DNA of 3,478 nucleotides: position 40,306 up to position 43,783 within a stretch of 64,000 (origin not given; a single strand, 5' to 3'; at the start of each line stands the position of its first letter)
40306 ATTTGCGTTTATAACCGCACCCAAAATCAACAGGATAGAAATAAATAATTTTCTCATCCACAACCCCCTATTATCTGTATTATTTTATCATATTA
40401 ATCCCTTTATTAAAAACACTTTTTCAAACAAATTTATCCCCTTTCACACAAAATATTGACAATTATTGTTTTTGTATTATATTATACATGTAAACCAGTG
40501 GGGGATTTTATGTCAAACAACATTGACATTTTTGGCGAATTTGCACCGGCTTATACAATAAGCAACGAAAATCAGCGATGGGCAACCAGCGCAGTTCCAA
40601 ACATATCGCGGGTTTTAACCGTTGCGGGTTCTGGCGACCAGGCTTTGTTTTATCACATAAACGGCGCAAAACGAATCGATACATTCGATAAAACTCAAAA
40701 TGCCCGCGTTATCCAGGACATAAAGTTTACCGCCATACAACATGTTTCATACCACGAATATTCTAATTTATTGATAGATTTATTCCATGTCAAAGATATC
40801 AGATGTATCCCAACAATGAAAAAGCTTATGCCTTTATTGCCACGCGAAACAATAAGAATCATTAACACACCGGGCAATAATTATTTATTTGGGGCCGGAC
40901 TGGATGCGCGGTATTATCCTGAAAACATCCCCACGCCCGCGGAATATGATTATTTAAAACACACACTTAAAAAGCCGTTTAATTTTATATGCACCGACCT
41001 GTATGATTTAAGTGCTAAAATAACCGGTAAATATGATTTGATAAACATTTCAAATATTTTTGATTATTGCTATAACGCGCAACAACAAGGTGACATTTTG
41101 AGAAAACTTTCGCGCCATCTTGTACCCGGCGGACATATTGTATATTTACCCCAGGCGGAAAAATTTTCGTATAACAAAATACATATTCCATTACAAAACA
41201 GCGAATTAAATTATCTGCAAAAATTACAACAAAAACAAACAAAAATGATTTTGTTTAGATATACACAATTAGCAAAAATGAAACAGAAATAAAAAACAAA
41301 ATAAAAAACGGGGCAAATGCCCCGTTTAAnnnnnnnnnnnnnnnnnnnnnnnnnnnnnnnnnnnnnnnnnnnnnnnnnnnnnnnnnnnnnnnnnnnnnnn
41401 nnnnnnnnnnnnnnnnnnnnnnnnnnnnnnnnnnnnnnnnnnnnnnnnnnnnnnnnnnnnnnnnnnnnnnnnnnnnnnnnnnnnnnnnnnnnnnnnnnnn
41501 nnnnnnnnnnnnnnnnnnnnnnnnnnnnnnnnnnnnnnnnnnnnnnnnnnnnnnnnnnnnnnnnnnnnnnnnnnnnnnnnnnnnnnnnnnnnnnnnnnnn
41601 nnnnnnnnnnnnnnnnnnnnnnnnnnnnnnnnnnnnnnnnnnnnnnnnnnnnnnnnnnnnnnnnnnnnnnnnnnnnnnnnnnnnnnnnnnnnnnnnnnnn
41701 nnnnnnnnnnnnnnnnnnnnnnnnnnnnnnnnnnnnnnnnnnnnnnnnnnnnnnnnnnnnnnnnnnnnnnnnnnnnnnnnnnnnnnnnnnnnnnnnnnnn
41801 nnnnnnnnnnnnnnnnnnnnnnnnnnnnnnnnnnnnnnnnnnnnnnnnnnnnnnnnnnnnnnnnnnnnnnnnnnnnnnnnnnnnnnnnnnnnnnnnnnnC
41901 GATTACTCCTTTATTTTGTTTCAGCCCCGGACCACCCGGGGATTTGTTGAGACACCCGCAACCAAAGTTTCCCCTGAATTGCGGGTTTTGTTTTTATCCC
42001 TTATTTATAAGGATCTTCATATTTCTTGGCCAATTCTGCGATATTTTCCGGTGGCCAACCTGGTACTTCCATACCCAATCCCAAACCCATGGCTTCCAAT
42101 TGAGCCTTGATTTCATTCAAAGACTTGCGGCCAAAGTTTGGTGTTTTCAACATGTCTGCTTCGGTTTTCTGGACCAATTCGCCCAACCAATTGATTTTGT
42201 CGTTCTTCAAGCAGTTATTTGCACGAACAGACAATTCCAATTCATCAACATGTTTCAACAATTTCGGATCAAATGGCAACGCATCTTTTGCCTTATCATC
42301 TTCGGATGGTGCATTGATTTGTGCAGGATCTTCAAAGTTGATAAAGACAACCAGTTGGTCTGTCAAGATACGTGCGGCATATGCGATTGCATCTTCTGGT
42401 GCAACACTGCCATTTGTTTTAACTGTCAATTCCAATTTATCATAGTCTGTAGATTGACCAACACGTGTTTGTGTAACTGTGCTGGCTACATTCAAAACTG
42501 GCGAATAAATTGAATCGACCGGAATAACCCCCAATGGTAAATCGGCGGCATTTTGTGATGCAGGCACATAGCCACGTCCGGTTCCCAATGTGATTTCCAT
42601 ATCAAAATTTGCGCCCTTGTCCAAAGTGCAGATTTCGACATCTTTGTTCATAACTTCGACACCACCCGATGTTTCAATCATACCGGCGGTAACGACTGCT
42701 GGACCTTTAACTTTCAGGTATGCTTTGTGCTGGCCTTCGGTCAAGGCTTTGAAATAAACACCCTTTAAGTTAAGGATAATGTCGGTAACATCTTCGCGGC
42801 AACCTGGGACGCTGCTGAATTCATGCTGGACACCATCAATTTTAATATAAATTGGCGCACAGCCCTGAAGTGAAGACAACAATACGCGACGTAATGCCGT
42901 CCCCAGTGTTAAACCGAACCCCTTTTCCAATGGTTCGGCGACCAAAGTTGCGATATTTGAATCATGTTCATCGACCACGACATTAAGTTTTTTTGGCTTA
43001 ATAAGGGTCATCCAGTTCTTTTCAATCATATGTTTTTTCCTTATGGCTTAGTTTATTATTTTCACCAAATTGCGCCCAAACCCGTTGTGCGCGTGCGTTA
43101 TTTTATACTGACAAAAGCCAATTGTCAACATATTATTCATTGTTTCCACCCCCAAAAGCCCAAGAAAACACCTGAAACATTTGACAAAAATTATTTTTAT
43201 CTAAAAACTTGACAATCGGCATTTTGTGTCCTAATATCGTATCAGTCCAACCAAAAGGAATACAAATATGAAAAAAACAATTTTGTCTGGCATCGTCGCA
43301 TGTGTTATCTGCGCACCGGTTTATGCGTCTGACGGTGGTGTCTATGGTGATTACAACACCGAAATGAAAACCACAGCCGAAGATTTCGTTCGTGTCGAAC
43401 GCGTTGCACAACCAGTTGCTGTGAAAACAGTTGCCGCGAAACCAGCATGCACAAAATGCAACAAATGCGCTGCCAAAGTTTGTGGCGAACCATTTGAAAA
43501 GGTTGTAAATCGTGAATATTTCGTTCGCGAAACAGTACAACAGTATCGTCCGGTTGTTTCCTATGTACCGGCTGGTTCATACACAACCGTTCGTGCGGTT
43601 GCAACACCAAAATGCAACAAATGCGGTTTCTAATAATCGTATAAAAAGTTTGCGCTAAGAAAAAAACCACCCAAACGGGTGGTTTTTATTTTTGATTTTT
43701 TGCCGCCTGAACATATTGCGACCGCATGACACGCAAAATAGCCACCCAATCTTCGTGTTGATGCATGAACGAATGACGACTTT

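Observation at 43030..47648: Type IIB (BcgI-like) restriction-modification module plus hydrolase inserted inside the conserved alpha ribosomal operon, between rpsK and rpoA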

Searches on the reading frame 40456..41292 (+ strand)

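Call 3: search_protein_families(library=pfam, proteins=[window:40456-41292:+], max_evalue=0.01)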
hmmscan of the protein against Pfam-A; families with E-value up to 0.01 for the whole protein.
window:40456-41292:+ (278 aa): 4 families
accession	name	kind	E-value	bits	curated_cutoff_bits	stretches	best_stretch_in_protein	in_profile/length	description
PF11899.13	DUF3419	-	2.1e-10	40.8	28.2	2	33-111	12-92/385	Protein of unknown function (DUF3419)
PF01739.24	CheR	-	0.00046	20.1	27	1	165-241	111-183/195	CheR methyltransferase, SAM binding domain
PF08242.18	Methyltransf_12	-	0.0016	19.5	30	1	175-228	51-98/98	Methyltransferase domain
PF08241.18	Methyltransf_11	-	0.0069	17.4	21.2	0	168-229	35-94/95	Methyltransferase domain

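Call 4: search_protein_families(library=ncbifam, proteins=[window:40456-41292:+], max_evalue=0.01)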
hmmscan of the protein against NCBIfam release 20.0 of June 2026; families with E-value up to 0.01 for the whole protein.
window:40456-41292:+ (278 aa): 1 family
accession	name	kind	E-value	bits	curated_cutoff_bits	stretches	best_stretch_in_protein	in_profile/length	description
NF041650.1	nod_mtase_NodS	equivalog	0.0056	16.4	300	0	175-231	86-140/190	nodulation methyltransferase NodS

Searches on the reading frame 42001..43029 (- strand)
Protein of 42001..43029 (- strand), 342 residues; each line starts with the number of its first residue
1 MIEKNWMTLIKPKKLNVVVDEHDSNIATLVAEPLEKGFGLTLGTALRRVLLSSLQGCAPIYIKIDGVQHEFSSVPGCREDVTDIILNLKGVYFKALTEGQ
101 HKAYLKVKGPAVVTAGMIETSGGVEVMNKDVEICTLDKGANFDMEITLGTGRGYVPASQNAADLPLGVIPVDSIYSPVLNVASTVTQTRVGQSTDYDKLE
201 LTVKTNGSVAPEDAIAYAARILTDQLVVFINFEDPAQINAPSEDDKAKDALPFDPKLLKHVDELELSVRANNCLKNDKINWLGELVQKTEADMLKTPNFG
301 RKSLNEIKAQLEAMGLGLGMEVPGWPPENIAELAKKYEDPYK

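Call 3: search_protein_families(library=pfam, proteins=[window:42001-43029:-], max_evalue=0.01)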
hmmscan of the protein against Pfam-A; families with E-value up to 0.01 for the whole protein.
window:42001-43029:- (342 aa): 3 families
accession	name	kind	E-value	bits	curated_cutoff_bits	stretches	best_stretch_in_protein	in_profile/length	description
PF01000.31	RNA_pol_A_bac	-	8.5e-34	116.8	33.9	1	62-176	1-119/119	RNA polymerase Rpb3/RpoA insert domain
PF03118.21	RNA_pol_A_CTD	-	2.7e-25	88.3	23.8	1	255-312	9-66/67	Bacterial RNA polymerase, alpha chain C terminal domain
PF01193.29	RNA_pol_L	-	7.7e-20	70.8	24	1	32-226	1-74/74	RNA polymerase Rpb3/Rpb11 dimerisation domain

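Call 4: search_protein_families(library=ncbifam, proteins=[window:42001-43029:-], max_evalue=0.01)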
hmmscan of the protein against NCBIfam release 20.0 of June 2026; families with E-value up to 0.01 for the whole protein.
window:42001-43029:- (342 aa): 10 families
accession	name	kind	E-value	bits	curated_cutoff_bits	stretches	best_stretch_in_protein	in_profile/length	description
NF003513.0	PRK05182.1-2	equivalog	2.1e-145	483.9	302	1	1-340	1-337/338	DNA-directed RNA polymerase subunit alpha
NF003519.0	PRK05182.2-5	equivalog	3.1e-108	361.5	277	1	8-321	3-317/320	DNA-directed RNA polymerase subunit alpha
TIGR02027.1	rpoA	equivalog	9.6e-105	350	227.8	1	27-321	2-298/298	DNA-directed RNA polymerase subunit alpha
NF003515.0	PRK05182.2-1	equivalog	1.2e-101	340.1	406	1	10-318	5-310/314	DNA-directed RNA polymerase subunit alpha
NF003516.0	PRK05182.2-2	equivalog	3.7e-88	295.7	353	1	13-318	7-307/315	DNA-directed RNA polymerase subunit alpha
NF003514.0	PRK05182.1-4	equivalog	2.5e-87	292.7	434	1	23-333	15-323/338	DNA-directed RNA polymerase subunit alpha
NF003517.0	PRK05182.2-3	equivalog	1.4e-85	287.3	356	1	16-337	13-334/344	DNA-directed RNA polymerase subunit alpha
NF003518.0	PRK05182.2-4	equivalog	1.3e-84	284.1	523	1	19-318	12-308/312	DNA-directed RNA polymerase subunit alpha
NF011498.0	PRK14906.1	equivalog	0.0018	15.6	1437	1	260-316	1314-1370/1459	DNA-directed RNA polymerase subunit beta'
NF001988.0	PRK00783.1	equivalog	0.0028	17.4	153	0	186-231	214-259/266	DNA-directed RNA polymerase subunit D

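Call 9: find_related_loci(query=window:42001-43029:-, collection=genome_contigs, flank=8000)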
Query window:42001-43029:- (342 aa) in genome_contigs; peptide patterns used: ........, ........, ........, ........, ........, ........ (x = any residue, [..] = any of these).
600 stretches matched a pattern (row limit reached: there are more); 591 encode a relative of the query (tblastn E <= 1e-3); the best 80 are kept; 80 distinct loci.
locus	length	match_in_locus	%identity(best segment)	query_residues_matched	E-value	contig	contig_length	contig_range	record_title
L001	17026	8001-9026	96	1-342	0e+0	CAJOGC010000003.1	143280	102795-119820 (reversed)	uncultured Alphaproteobacteria bacterium isolate Sheep_2_mag_61 genome assembly, contig: scaffold_100, whole genome shot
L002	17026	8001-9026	96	1-342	0e+0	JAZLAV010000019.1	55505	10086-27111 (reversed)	MAG: Candidatus Enterousia sp. isolate T1900045072_TC20190066.MAGScoT_cleanbin_000021 SGB_4619_k141_3766653, whole genom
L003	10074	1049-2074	96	1-342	0e+0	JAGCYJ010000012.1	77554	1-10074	MAG: Alphaproteobacteria bacterium isolate RGIG10235 Yak_Rumen-5__c2151496, whole genome shotgun sequence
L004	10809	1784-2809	95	1-342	0e+0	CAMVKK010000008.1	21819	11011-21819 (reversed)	MAG TPA_asm: uncultured Alphaproteobacteria bacterium isolate SRR8387720_bin.81_metaWRAP_v1.3_MAG genome assembly, conti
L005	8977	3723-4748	93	1-342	0e+0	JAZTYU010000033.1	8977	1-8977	MAG: Candidatus Enterousia sp. isolate T1900045325_YK20190014.MAGScoT_cleanbin_000039 SGB_6437_k141_2980390, whole genom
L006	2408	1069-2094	92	1-342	0e+0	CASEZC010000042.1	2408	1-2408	uncultured proteobacterium isolate Batch6_idba_bin.201 genome assembly, contig: Batch6_idba_bin.201.fa_k87_22840845, who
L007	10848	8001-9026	92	1-342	0e+0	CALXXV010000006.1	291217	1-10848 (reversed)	MAG: uncultured Alphaproteobacteria bacterium isolate E08__bin46 genome assembly, contig: E08__k127_1716458, whole genom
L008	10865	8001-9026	92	1-342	0e+0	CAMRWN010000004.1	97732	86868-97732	MAG TPA_asm: uncultured Alphaproteobacteria bacterium isolate SRR13573576_bin.40_metawrap_v1.3_MAG genome assembly, cont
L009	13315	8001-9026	92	1-342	0e+0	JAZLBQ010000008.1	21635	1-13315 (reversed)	MAG: Candidatus Enterousia sp. isolate T1900045063_TC20190056.MAGScoT_cleanbin_000013 SGB_4572_k141_334766, whole genome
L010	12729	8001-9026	91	1-342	0e+0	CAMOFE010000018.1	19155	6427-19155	MAG: uncultured Alphaproteobacteria bacterium isolate SRR873606_bin.99_metaWRAP_v1.3_MAG genome assembly, contig: NODE_5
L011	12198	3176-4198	92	1-341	0e+0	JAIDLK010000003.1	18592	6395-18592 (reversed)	MAG: Alphaproteobacteria bacterium isolate SC0338_S5_7 SC0338_S5_7_contig_3, whole genome shotgun sequence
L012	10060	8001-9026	92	1-342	0e+0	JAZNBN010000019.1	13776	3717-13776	MAG: Candidatus Enterousia sp. isolate T1900044741_TS20190207.MAGScoT_cleanbin_000046 SGB_2069_k141_1531456, whole genom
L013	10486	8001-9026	92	1-342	0e+0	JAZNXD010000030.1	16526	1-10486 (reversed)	MAG: Candidatus Enterousia sp. isolate T1900044780_TS20190246.MAGScoT_cleanbin_000045 SGB_2551_k141_2098123, whole genom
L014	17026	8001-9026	92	1-342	0e+0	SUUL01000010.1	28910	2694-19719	MAG: Alphaproteobacteria bacterium isolate SIG45 NODE_8386_length_28910_cov_2.575548, whole genome shotgun sequence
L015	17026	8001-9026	92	1-342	0e+0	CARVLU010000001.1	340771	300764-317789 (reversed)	MAG TPA_asm: uncultured Alphaproteobacteria bacterium isolate MGBC118324 genome assembly, contig: MGBC118324.1, whole ge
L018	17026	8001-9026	92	1-342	0e+0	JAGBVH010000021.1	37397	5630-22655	MAG: Alphaproteobacteria bacterium isolate RGIG9479 Yak_Cecum-4__c497785, whole genome shotgun sequence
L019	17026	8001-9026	92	1-342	0e+0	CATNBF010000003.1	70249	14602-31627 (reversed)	MAG TPA_asm: uncultured bacterium isolate MGG24397_1680015486 genome assembly, contig: SRR10593854_398, whole genome sho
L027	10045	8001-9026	90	1-342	0e+0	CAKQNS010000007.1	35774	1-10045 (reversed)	MAG: uncultured Alphaproteobacteria bacterium isolate REFINED_METABAT215_TOP10_CONTIGS_1500_ASSEMBLY_K77_MERGED__Hadza_M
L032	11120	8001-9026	90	1-342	0e+0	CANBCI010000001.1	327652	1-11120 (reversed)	MAG TPA_asm: uncultured Alphaproteobacteria bacterium isolate SRR15322610_bin.17_metawrap_v1.3_MAG genome assembly, cont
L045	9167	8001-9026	89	1-342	0e+0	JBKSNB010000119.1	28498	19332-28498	MAG: Alphaproteobacteria bacterium isolate KH370_54 k141_1361461, whole genome shotgun sequence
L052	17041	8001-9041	87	1-342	0e+0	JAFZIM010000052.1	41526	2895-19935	MAG: Alphaproteobacteria bacterium isolate RGIG7797 Water_buffalos_Reticulum-1__c507586, whole genome shotgun sequence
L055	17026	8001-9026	87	1-342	0e+0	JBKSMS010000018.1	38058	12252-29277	MAG: Alphaproteobacteria bacterium isolate 82_22-119 k141_1829832, whole genome shotgun sequence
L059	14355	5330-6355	86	1-342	0e+0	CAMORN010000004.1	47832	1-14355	MAG: uncultured Alphaproteobacteria bacterium isolate SRR873606_bin.79_metaWRAP_v1.3_MAG genome assembly, contig: NODE_8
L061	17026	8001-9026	85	1-342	0e+0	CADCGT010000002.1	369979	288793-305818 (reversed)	MAG: uncultured proteobacterium isolate RUG14636 genome assembly, contig: RUG14636_asm_2, whole genome shotgun sequence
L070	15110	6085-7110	83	1-342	0e+0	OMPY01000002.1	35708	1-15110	uncultured proteobacterium isolate RUG774 genome assembly, contig: scaffold_379, whole genome shotgun sequence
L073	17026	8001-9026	83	1-342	0e+0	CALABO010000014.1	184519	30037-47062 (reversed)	MAG TPA_asm: uncultured proteobacterium isolate SRR6425765_bin.2_CONCOCT_v1.1_MAG genome assembly, contig: ERZ1767560.1,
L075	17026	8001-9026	84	1-342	0e+0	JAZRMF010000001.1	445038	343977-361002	MAG: Candidatus Enterousia sp. isolate T1900045428_YK20190119.MAGScoT_cleanbin_000014 SGB_7076_k141_1157352, whole genom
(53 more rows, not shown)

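Call 17: search_protein_families(library=pfam, proteins=[L019:2738-3304:-, L070:3255-5933:+, L061:6915-7652:+, L005:1497-3569:+, L075:5141-7111:+, L073:1299-2270:-, L055:6199-7908:+, L007:6330-7019:-, L012:7341-7877:+, L027:323-1816:-], max_evalue=0.001)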
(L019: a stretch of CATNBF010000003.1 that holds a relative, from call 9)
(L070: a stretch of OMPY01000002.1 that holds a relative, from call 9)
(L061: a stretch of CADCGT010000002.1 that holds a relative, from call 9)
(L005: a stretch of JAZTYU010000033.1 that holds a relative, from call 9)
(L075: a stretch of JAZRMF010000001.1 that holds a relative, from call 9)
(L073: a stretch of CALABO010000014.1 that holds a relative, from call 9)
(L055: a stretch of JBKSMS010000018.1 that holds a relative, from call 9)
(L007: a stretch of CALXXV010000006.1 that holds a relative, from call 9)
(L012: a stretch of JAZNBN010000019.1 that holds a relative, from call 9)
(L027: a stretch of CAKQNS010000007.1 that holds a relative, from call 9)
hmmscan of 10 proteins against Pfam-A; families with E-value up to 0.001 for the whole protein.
L019:2738-3304:- (188 aa): 0 families

L070:3255-5933:+ (892 aa): 0 families

L061:6915-7652:+ (245 aa): 0 families

L005:1497-3569:+ (690 aa): 0 families

L075:5141-7111:+ (656 aa): 0 families

L073:1299-2270:- (323 aa): 0 families

L055:6199-7908:+ (569 aa): 1 family
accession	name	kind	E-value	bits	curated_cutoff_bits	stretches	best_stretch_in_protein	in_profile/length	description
PF07699.19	Ephrin_rec_like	-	4.3e-06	26.9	23.1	0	426-452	10-34/48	Tyrosine-protein kinase ephrin type A/B receptor-like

L007:6330-7019:- (229 aa): 0 families

L012:7341-7877:+ (178 aa): 1 family
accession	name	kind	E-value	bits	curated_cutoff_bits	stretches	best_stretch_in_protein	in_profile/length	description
PF06941.18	NT5C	-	0.00022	21.6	24.8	1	3-166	4-154/180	5' nucleotidase, deoxy (Pyrimidine), cytosolic type C protein (NT5C)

L027:323-1816:- (497 aa): 0 families

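Call 18: search_protein_families(library=pfam, proteins=[L013:3891-4796:+, L013:4876-5745:+, L013:5784-6848:-, L032:4735-5550:+, L032:5854-6873:+, L045:5330-6100:+, L045:6097-7464:+, L052:4992-7886:+, L059:2913-5195:+, L018:5153-7048:+], max_evalue=0.001)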
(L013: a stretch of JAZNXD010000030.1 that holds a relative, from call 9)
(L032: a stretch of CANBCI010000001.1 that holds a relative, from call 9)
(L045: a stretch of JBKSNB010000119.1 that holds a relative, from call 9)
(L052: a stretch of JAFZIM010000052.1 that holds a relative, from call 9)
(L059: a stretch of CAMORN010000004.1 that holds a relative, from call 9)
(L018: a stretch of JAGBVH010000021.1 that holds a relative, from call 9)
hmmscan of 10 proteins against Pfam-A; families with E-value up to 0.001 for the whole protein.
L013:3891-4796:+ (301 aa): 1 family
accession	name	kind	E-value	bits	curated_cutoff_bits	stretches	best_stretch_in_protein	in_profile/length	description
PF00318.25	Ribosomal_S2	-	1.3e-86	289.8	26.1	1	29-244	1-216/216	Ribosomal protein S2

L013:4876-5745:+ (289 aa): 2 families
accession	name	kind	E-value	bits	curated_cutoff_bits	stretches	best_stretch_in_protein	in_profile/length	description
PF00889.24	EF_TS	-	3.4e-61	206.9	27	1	71-271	1-204/204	Elongation factor TS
PF25025.1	EF-Ts_N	-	5.9e-06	26.6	33.2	1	6-44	14-53/60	Elongation factor Ts, mitochondrial, N-terminal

L013:5784-6848:- (354 aa): 3 families
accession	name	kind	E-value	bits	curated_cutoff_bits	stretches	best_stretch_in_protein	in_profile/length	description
PF00535.33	Glycos_transf_2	-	4.1e-38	131.4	23.3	1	5-151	1-149/168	Glycosyl transferase family 2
PF13641.12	Glyco_tranf_2_3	-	1.2e-13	52.1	27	1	3-113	2-116/230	Glycosyltransferase like family 2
PF10111.15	Glyco_tranf_2_2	-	1.7e-11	44.6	27.3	1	5-111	1-108/276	Glycosyltransferase like family 2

L032:4735-5550:+ (271 aa): 6 families
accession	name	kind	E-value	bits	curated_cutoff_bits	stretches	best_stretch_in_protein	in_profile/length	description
PF12146.15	Hydrolase_4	-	4.5e-17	62.6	27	2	73-195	3-127/239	Serine aminopeptidase, S33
PF00561.26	Abhydrolase_1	-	7.5e-10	39.3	25.8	1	75-161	1-89/245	alpha/beta hydrolase fold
PF00326.27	Peptidase_S9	-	1.7e-06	28.1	22.6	1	126-254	46-190/213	Prolyl oligopeptidase family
PF12697.13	Abhydrolase_6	-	8.7e-06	27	26.3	0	81-183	5-104/217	Alpha/beta hydrolase family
PF20434.5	BD-FAE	-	5.3e-05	23.3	26.8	0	208-233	187-212/215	BD-FAE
PF12740.14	PETase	-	0.00076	19.4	28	0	210-267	168-230/263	PET hydrolase-like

L032:5854-6873:+ (339 aa): 0 families

L045:5330-6100:+ (256 aa): 0 families

L045:6097-7464:+ (455 aa): 0 families

L052:4992-7886:+ (964 aa): 0 families

L059:2913-5195:+ (760 aa): 0 families

L018:5153-7048:+ (631 aa): 0 families

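Call 19: search_protein_families(library=padloc, proteins=[L070:3255-5933:+, L005:1497-3569:+, L075:5141-7111:+, L073:1299-2270:-, L052:4992-7886:+, L059:2913-5195:+, L018:5153-7048:+, L045:6097-7464:+, L027:323-1816:-, L027:3553-7362:+], max_evalue=0.001)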
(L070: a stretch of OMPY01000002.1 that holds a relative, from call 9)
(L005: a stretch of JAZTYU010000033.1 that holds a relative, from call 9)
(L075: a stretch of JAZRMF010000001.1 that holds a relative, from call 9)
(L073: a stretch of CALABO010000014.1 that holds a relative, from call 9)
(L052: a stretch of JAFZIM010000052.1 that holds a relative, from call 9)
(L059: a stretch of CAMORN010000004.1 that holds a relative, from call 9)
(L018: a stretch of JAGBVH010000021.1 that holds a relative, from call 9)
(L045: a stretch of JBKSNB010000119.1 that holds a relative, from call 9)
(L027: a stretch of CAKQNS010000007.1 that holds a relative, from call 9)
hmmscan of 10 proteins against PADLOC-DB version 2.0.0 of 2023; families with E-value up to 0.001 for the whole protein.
L070:3255-5933:+ (892 aa): 0 families

L005:1497-3569:+ (690 aa): 0 families

L075:5141-7111:+ (656 aa): 1 family
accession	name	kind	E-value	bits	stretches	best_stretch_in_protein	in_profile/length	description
PDLC00648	ZorA3|ZorA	-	9.1e-06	22.7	1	100-222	360-486/692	MotA/ExbB/TolQ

L073:1299-2270:- (323 aa): 0 families

L052:4992-7886:+ (964 aa): 0 families

L059:2913-5195:+ (760 aa): 0 families

L018:5153-7048:+ (631 aa): 0 families

L045:6097-7464:+ (455 aa): 0 families

L027:323-1816:- (497 aa): 0 families

L027:3553-7362:+ (1269 aa): 1 family
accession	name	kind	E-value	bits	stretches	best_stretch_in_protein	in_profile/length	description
PDLC04783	PDC-M72A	-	4.5e-05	20.9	1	52-113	265-326/392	-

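Call 52: search_protein_families(library=pfam, alignment_id=A5, max_evalue=0.00001)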
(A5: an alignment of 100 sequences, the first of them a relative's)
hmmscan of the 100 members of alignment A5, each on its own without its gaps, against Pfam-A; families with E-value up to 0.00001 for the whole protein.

A. member 1, L001:6418-7368:+ (317 aa): 2 families
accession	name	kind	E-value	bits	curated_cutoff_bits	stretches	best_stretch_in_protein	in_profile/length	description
PF00561.26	Abhydrolase_1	-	3.6e-07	30.5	25.8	0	112-159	53-91/245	alpha/beta hydrolase fold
PF12697.13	Abhydrolase_6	-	9.2e-06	26.9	26.3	0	58-293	2-209/217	Alpha/beta hydrolase family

B. families by the number of members that match (of 100 scanned): 47 families (the first 25 are shown)
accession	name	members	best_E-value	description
PF07699.19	Ephrin_rec_like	4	1.7e-15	Tyrosine-protein kinase ephrin type A/B receptor-like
PF08541.16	ACP_syn_III_C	2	1.4e-30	3-Oxoacyl-[acyl-carrier-protein (ACP)] synthase III C terminal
PF08545.16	ACP_syn_III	2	3.7e-27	3-Oxoacyl-[acyl-carrier-protein (ACP)] synthase III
PF13505.12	OMP_b-brl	2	2.7e-13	Outer membrane protein beta-barrel domain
PF00108.29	Thiolase_N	2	1.4e-10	Thiolase, N-terminal domain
PF23091.2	TNFR_ELAPOR1_6th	2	6e-10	ELAPOR1-like, TNF receptor-like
PF00561.26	Abhydrolase_1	2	7.5e-10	alpha/beta hydrolase fold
PF12697.13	Abhydrolase_6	2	8.7e-06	Alpha/beta hydrolase family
PF07733.18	DNA_pol3_alpha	1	1e-81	Bacterial DNA polymerase III alpha NTPase domain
PF00575.29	S1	1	3.9e-79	S1 RNA binding domain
PF00574.28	CLP_protease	1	2.7e-74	Clp protease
PF01795.25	Methyltransf_5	1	1.7e-69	MraW methylase family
PF02275.23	CBAH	1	9.9e-66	Linear amide C-N hydrolases, choloylglycine hydrolase family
PF03773.19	ArsP_1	1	3.8e-64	Predicted permease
PF17657.6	DNA_pol3_finger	1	6.6e-56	Bacterial DNA polymerase III alpha subunit finger domain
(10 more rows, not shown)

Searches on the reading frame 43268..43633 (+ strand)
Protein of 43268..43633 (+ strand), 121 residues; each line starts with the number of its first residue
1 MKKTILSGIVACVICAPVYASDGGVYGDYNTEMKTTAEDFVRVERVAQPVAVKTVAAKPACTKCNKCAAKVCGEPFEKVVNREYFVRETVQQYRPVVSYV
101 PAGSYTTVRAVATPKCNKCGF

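Call 3: search_protein_families(library=pfam, proteins=[window:43268-43633:+], max_evalue=0.01)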
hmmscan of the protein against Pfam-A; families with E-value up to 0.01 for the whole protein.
window:43268-43633:+ (121 aa): 0 families

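Call 4: search_protein_families(library=ncbifam, proteins=[window:43268-43633:+], max_evalue=0.01)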
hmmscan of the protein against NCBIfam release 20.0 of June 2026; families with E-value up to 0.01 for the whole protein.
window:43268-43633:+ (121 aa): 1 family
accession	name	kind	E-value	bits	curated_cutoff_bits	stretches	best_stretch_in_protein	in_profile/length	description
NF052666.1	VPA0252_fam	equivalog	0.00044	20.2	100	1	1-50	1-47/78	VPA0252 family protein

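Call 5: search_protein_families(library=padloc, proteins=[window:43268-43633:+], max_evalue=0.01)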
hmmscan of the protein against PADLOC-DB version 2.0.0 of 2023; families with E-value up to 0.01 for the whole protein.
window:43268-43633:+ (121 aa): 0 families
